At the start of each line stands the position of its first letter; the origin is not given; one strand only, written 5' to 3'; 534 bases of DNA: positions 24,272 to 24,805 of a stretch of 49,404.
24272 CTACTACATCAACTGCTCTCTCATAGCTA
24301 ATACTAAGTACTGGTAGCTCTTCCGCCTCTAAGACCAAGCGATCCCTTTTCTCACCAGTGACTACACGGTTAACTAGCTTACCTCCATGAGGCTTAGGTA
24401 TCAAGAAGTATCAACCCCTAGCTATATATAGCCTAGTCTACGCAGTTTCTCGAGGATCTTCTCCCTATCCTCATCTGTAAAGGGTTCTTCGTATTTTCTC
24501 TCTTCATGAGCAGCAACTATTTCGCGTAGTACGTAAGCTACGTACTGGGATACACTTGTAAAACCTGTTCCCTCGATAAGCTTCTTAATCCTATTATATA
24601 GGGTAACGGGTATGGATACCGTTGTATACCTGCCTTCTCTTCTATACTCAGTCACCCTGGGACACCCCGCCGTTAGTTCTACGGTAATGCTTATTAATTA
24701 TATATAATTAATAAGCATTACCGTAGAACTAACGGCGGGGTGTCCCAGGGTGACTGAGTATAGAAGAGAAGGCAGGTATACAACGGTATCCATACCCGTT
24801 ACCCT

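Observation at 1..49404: The entire 49,404-nt window is one perfect palindrome with no spacer (2 x 24,702 nt)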

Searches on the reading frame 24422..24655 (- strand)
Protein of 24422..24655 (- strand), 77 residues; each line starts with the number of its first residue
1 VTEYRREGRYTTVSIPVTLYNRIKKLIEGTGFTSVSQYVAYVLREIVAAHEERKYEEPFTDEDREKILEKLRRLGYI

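Call 6: find_encoding_contigs(protein=window:24422-24655:-, flank=10000, max_places=10)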
Protein window:24422-24655:- (77 aa): 4 contigs read that carry it; 4 places shown.
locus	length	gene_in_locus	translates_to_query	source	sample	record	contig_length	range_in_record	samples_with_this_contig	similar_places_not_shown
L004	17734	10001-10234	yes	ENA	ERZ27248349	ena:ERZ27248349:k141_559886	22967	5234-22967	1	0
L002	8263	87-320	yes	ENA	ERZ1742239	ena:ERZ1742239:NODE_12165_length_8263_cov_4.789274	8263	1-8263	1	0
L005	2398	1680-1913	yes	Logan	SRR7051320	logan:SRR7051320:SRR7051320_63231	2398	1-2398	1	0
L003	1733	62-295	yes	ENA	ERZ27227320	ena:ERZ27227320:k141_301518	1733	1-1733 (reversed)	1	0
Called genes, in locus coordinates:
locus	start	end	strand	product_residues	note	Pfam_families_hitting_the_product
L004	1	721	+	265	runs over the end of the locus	PF04039:MnhB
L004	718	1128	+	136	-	PF00420:Oxidored_q2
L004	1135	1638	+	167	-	PF01899:MNHE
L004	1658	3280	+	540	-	PF00361:Proton_antipo_M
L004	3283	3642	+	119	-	-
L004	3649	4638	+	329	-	PF00146:NADHdh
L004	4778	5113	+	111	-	PF00005:ABC_tran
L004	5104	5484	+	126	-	-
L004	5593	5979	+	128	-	-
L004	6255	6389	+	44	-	-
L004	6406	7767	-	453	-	PF01663:Phosphodiest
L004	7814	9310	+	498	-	PF01554:MatE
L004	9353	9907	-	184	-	PF03308:MeaB (weak), PF01583:APS_kinase, PF08433:KTI12 (weak), PF13671:AAA_33, PF13238:AAA_18 (weak)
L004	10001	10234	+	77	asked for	-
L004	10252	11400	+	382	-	PF14306:PUA_2, PF01747:ATP-sulfurylase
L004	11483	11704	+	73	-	-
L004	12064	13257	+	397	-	PF00291:PALP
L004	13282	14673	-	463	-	PF06745:ATPase, PF13481:AAA_25, PF20720:nSTAND3 (weak), PF23442:DUF7125 (faint), PF07088:GvpD_P-loop (faint)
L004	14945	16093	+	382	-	-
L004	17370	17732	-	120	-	?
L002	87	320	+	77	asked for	-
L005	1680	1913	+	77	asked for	-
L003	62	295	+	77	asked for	-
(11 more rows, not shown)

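Call 32: search_protein_families(library=pfam, proteins=[window:24422-24655:-, L004:9353-9907:-], max_evalue=0.01)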
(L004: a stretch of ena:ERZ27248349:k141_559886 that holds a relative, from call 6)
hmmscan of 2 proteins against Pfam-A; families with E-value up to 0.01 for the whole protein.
window:24422-24655:- (77 aa): 1 family
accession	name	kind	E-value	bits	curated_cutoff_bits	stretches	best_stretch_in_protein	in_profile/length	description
PF03705.20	CheR_N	-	0.00023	21.2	27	1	18-43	25-50/53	CheR methyltransferase, all-alpha domain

L004:9353-9907:- (184 aa): 18 families
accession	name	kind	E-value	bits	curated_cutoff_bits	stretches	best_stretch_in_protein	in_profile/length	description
PF01583.26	APS_kinase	-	6.5e-60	202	21.1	1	8-158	1-151/152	Adenylylsulphate kinase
PF13671.12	AAA_33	-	1.1e-08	35.9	27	1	11-124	1-114/143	AAA domain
PF08433.16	KTI12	-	3e-07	30.7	22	1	14-131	6-122/271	Chromatin associated protein KTI12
PF13238.12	AAA_18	-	8.5e-07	29.9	29.4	1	15-124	4-107/128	AAA domain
PF03308.22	MeaB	-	1.9e-05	24.3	23.1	1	11-48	35-72/273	Methylmalonyl Co-A mutase-associated GTPase MeaB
PF01656.29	CbiA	-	4.8e-05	23.7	25.4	1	19-55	9-44/125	CobQ/CobB/MinD/ParA nucleotide binding domain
PF24883.2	NPHP3_N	-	8.4e-05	23.3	24.8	1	10-39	23-52/164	Nephrocystin 3, N-terminal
PF03266.21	NTPase_1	-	0.00012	22.4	23.9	1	14-41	4-31/168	NTPase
PF00448.28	SRP54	-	0.0003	20.9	22.7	1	11-50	3-42/196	SRP54-type protein, GTPase domain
PF13614.12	AAA_31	-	0.00048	20.5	27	1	19-70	12-62/177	AAA domain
PF13604.12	AAA_30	-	0.00067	19.9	27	1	10-43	19-52/191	AAA domain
PF20720.3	nSTAND3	-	0.001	19.2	27.2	1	4-40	12-48/155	Novel STAND NTPase 3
PF13207.12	AAA_17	-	0.0011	19.7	27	1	15-57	1-39/136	AAA domain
PF03205.20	MobB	-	0.0011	19.3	26.6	1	11-43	1-33/133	Molybdopterin guanine dinucleotide synthesis protein B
PF10609.15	ParA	-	0.002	18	27.1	1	16-59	11-54/246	NUBPL iron-transfer P-loop NTPase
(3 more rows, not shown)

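Call 38: search_protein_families(library=ncbifam, proteins=[window:24422-24655:-], max_evalue=0.01)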
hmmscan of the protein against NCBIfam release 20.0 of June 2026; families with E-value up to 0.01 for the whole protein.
window:24422-24655:- (77 aa): 0 families

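Call 39: search_solved_structures(query=window:24422-24655:-, max_evalue=1)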
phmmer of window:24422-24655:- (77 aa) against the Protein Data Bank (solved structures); distinct sequences matched with E-value up to 1: 0.

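Call 49: predict_structure(protein=window:24422-24655:-)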
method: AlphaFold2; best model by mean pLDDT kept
length: 77 residues; sequences in the alignment: 1
mean_pLDDT: 69.9   pTM: 0.48
mean pLDDT of the five models: 69.9, 64.0, 63.7, 58.7, 57.8
residues with pLDDT >= 90: 3; 70-90: 42; 50-70: 23; < 50: 9
segments of 3 or more residues with pLDDT < 50: 1-6
pLDDT, mean of each block of 10 residues (from residue 1): 46 72 89 82 74 56 72 67
secondary structure, 60 per line:
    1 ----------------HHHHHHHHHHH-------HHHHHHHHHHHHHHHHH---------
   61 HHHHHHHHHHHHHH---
elements in order: H17-27 H35-51 H61-74

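Call 51: fold_search(model_id=the predicted structure, library=pdb)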
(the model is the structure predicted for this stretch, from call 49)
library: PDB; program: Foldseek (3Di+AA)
matches with E <= 10: 41; with E <= 0.001: 0
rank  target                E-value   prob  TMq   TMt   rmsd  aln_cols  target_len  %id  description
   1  5j0n_G                1.5e+00  0.05  0.24  0.08  15.5        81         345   12  Lambda excision HJ intermediate (released 2017-02-08)
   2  7vp4_E                1.9e+00  0.15  0.37  0.38   3.4        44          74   14  Structure of a transcription factor and DNA complex (released 2022-10-19)
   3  7vp5_F                2.3e+00  0.15  0.38  0.39   3.3        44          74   14  Structure of a transcription factor and DNA complex (released 2022-10-19)
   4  7vp4_A                2.9e+00  0.12  0.37  0.38   3.4        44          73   14  Structure of a transcription factor and DNA complex (released 2022-10-19)
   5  7vp7_B                3.1e+00  0.13  0.38  0.54   3.4        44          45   14  Structure of a transcription factor and DNA complex (released 2022-10-19)
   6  1bh8_B                3.1e+00  0.08  0.33  0.29   9.6        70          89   21  HTAFII18/HTAFII28 HETERODIMER CRYSTAL STRUCTURE (released 1999-06-22)
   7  9dau_A                3.6e+00  0.09  0.39  0.06   9.1        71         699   17  S. thermophilus class III ribonucleotide reductase with dATP and TTP (released 2025-12-17)
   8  7vp5_J                3.9e+00  0.11  0.37  0.47   2.9        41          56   15  Structure of a transcription factor and DNA complex (released 2022-10-19)
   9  6gyg_B                3.9e+00  0.10  0.39  0.47   9.2        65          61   14  X-ray structure of the apo form of the establishement gene regulator Reg576 of the G+ plasmid p576 (released 2018-10-17)
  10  9bh5_AJ               3.9e+00  0.04  0.30  0.17  11.2        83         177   18  High-resolution C. elegans 80S ribosome structure - class 1 (released 2024-09-04)
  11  8pmf_A                4.5e+00  0.07  0.27  0.31   6.7        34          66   15  transcription factor BARHL2 bound to DNA sequences (released 2024-07-10)
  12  8pna_A                4.5e+00  0.06  0.30  0.34  10.3        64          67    8  transcription factor BARHL2 bound to TAATG DNA sequence (released 2024-07-10)
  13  9d9r_A                4.5e+00  0.06  0.31  0.34  10.8        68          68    4  X-ray structure of ALX4 homeodomain dimer bound to DNA (released 2025-04-09)
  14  7ab4_A                4.5e+00  0.04  0.26  0.28  11.6        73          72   14  Crystal structure of the Escherichia coli toxin-antitoxin system HipBST (HipT S59A) (released 2022-01-12)
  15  8ap8_d                4.5e+00  0.02  0.25  0.08  14.6        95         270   17  Peripheral stalk of Trypanosoma brucei mitochondrial ATP synthase (released 2022-10-26)
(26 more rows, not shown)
